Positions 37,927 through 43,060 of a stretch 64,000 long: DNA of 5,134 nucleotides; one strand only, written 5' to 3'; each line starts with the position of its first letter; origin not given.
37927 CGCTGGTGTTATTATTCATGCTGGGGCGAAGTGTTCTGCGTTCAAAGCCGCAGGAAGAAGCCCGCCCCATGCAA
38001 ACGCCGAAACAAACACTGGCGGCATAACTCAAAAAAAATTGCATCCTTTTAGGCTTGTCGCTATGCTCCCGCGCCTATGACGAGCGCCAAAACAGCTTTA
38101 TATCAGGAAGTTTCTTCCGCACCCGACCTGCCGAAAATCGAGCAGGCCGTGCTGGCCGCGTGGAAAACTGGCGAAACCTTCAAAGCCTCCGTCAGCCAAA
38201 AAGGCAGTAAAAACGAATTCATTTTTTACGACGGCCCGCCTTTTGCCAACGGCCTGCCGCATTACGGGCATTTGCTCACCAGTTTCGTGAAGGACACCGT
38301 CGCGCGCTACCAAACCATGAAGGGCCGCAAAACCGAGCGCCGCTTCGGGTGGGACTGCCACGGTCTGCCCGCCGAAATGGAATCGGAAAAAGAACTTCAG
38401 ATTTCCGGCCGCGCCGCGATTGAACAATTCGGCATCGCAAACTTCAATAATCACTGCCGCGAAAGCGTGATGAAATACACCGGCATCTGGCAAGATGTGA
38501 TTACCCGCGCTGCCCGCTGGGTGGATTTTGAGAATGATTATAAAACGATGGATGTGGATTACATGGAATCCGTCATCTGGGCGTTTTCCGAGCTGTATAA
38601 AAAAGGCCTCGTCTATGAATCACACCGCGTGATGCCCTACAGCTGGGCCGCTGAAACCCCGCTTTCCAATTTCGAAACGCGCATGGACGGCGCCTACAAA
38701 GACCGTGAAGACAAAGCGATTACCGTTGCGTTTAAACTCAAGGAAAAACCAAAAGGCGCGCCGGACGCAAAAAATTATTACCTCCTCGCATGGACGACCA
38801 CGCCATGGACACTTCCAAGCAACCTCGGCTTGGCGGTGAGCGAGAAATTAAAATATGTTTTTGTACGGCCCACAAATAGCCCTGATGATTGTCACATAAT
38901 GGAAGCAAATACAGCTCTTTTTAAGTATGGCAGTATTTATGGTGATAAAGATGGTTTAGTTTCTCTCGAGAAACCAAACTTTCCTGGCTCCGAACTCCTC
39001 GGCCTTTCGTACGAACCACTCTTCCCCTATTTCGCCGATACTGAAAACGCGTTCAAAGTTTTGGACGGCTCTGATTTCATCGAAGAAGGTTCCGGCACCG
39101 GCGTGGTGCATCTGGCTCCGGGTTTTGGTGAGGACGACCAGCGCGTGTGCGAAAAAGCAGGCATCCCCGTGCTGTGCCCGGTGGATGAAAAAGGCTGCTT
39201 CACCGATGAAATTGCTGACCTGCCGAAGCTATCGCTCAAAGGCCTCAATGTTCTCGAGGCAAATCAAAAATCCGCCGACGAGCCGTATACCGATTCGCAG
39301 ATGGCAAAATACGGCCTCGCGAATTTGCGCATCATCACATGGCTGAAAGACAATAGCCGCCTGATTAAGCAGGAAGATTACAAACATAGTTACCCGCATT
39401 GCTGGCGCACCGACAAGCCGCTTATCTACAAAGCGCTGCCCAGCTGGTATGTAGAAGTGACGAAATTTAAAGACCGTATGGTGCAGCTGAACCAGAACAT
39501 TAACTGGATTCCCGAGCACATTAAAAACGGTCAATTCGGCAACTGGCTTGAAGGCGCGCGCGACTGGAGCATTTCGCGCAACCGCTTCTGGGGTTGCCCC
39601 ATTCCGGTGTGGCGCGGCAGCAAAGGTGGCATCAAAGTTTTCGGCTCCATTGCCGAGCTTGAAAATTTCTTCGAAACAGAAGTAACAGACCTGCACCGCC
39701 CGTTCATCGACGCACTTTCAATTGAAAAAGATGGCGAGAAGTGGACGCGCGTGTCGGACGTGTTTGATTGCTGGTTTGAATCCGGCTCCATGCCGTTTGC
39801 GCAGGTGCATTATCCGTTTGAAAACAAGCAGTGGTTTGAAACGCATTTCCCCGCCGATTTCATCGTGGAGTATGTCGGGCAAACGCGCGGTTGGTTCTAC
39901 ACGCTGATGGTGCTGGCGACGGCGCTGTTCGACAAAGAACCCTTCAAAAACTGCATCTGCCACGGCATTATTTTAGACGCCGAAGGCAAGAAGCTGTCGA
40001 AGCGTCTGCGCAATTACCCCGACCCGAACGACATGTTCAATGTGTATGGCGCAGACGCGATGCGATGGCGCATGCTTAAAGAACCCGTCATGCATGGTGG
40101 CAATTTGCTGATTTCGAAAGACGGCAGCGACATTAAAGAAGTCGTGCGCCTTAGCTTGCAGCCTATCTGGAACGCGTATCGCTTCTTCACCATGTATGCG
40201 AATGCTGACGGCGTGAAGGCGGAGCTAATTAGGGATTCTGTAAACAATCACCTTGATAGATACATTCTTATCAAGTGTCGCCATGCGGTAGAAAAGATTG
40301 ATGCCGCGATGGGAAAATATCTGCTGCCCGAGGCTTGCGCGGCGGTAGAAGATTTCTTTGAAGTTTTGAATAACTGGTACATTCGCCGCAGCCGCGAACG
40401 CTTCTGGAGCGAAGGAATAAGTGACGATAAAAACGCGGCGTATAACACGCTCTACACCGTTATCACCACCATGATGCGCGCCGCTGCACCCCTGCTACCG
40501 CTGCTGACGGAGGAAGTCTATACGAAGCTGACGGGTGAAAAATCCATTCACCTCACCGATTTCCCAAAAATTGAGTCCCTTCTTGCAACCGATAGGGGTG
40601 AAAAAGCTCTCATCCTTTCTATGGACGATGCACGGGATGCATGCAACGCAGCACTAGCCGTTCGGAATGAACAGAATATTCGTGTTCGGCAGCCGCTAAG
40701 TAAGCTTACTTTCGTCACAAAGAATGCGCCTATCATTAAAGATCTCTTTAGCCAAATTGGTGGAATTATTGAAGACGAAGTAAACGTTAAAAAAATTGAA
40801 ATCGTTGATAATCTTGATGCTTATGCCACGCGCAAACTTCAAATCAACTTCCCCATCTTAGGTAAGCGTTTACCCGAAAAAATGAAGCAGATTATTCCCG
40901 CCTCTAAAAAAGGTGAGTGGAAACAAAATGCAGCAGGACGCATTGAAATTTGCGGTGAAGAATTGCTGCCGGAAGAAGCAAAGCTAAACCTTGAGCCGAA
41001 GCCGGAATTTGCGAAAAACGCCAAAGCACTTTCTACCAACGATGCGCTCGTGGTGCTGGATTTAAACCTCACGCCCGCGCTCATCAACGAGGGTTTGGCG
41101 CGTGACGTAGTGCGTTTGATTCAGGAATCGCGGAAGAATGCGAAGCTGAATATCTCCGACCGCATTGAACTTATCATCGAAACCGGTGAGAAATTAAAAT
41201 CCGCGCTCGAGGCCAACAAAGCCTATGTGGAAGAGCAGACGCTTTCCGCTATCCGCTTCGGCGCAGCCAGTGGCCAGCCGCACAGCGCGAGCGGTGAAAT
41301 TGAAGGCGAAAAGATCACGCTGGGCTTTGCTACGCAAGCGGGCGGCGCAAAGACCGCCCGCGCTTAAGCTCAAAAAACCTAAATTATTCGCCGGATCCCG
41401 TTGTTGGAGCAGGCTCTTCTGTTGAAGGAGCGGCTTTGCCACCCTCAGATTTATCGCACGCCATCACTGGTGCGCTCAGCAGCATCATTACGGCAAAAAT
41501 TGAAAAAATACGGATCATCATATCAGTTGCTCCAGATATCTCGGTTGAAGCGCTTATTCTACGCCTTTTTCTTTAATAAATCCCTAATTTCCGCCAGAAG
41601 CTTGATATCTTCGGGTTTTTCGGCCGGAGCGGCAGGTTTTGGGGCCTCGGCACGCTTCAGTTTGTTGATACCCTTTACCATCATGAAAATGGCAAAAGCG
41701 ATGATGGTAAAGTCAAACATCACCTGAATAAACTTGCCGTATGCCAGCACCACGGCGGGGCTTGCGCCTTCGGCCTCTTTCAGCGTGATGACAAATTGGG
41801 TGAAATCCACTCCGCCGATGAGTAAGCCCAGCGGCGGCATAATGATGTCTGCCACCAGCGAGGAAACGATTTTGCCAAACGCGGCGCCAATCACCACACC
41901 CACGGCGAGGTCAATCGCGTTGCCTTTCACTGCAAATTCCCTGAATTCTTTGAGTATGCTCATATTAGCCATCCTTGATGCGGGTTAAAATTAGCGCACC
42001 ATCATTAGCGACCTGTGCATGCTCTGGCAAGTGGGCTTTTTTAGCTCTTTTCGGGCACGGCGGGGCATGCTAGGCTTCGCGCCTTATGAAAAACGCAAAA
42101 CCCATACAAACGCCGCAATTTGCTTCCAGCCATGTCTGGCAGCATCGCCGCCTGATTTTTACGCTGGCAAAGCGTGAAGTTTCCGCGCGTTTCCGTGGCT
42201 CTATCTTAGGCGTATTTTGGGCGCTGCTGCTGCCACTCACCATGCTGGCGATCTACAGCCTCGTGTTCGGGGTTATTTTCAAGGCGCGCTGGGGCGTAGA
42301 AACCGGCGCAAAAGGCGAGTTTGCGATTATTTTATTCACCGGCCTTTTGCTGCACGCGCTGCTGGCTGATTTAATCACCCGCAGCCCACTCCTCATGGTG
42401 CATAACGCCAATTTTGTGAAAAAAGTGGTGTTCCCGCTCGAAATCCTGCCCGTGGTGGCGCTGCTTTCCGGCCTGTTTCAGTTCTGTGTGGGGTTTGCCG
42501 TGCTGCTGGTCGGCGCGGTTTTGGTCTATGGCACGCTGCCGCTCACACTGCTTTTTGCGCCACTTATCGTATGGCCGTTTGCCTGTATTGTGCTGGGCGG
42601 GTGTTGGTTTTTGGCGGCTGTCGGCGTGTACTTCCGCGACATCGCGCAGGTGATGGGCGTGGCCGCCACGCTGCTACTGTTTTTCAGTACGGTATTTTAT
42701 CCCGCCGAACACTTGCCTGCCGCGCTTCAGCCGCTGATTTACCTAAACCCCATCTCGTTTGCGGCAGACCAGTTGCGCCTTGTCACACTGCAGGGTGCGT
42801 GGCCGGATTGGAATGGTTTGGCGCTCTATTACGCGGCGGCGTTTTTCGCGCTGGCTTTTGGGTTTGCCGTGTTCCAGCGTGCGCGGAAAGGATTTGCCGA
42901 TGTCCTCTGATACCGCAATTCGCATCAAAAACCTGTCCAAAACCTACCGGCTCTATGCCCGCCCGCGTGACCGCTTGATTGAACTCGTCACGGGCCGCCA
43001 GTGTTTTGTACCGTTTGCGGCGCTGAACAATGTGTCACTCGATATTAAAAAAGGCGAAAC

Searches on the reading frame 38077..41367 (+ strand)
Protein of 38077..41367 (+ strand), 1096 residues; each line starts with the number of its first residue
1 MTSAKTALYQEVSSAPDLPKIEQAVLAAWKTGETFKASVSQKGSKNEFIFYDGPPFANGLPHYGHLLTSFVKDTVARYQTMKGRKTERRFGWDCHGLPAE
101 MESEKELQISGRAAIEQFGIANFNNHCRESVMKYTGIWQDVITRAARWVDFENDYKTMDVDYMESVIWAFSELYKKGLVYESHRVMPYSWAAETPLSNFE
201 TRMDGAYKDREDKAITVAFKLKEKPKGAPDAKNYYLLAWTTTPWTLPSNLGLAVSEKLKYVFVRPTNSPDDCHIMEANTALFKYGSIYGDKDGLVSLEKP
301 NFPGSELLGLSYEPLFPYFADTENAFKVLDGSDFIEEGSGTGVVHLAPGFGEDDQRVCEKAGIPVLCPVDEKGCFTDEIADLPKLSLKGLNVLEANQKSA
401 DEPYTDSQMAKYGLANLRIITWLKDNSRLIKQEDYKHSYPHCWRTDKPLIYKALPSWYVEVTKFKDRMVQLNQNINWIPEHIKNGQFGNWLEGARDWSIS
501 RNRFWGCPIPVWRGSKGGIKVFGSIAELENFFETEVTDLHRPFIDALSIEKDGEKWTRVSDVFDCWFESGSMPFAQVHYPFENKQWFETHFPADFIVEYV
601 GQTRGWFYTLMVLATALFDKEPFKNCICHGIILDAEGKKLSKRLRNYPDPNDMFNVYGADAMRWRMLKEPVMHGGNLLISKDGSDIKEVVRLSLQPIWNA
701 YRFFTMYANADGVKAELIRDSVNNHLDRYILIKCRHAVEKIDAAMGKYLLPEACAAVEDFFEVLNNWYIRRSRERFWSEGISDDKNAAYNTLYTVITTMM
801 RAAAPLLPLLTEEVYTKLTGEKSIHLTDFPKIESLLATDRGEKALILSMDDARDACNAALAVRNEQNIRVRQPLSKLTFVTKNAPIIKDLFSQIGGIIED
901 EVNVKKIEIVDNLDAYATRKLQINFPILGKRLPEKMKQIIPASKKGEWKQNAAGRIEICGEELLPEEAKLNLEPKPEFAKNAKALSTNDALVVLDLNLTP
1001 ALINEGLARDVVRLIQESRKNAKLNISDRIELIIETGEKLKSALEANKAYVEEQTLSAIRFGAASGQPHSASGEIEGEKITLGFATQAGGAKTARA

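Call 16: search_protein_families(library=pfam, proteins=[window:38077-41367:+], max_evalue=0.001)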
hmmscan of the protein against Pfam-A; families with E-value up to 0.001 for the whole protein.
window:38077-41367:+ (1096 aa): 4 families
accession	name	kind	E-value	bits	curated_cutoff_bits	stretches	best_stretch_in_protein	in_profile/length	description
PF00133.28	tRNA-synt_1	-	1.2e-135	452.9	22.7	1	25-671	2-407/414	tRNA synthetases class I (I, L, M and V)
PF19302.4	DUF5915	-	8.3e-29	100.9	27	1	897-1082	3-190/195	Domain of unknown function (DUF5915)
PF08264.19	Anticodon_1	-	2e-26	93.1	25.1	1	727-876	1-146/148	Anticodon-binding domain of tRNA ligase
PF09334.17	tRNA-synt_1g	-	9.9e-15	54.6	20.1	1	55-117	8-69/391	tRNA synthetases class I (M)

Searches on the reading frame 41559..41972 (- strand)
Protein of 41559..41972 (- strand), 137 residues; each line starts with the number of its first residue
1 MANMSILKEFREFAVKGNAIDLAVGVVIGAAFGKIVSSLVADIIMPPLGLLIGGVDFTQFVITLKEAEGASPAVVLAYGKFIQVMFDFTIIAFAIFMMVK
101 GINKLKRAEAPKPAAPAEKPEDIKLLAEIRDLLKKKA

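Call 16: search_protein_families(library=pfam, proteins=[window:41559-41972:-], max_evalue=0.001)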
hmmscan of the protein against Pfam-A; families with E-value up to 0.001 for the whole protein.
window:41559-41972:- (137 aa): 1 family
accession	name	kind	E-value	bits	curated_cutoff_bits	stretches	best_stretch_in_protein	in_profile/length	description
PF01741.23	MscL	-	3.2e-45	153.9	27.4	1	6-134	1-123/123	Large-conductance mechanosensitive channel, MscL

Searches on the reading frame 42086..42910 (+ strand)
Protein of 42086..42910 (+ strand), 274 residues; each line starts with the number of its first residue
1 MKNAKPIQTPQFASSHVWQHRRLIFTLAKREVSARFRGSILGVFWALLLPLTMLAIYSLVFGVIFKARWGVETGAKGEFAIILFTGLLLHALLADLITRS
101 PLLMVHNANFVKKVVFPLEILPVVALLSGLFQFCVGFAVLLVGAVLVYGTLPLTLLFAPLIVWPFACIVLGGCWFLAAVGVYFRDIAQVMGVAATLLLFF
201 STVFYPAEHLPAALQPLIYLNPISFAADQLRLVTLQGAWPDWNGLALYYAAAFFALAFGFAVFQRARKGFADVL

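Call 16: search_protein_families(library=pfam, proteins=[window:42086-42910:+], max_evalue=0.001)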
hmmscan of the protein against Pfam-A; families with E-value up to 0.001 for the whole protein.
window:42086-42910:+ (274 aa): 1 family
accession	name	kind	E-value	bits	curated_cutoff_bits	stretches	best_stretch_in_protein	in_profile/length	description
PF01061.29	ABC2_membrane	-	1.3e-22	80.8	26.9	1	23-231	2-207/211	ABC-2 type transporter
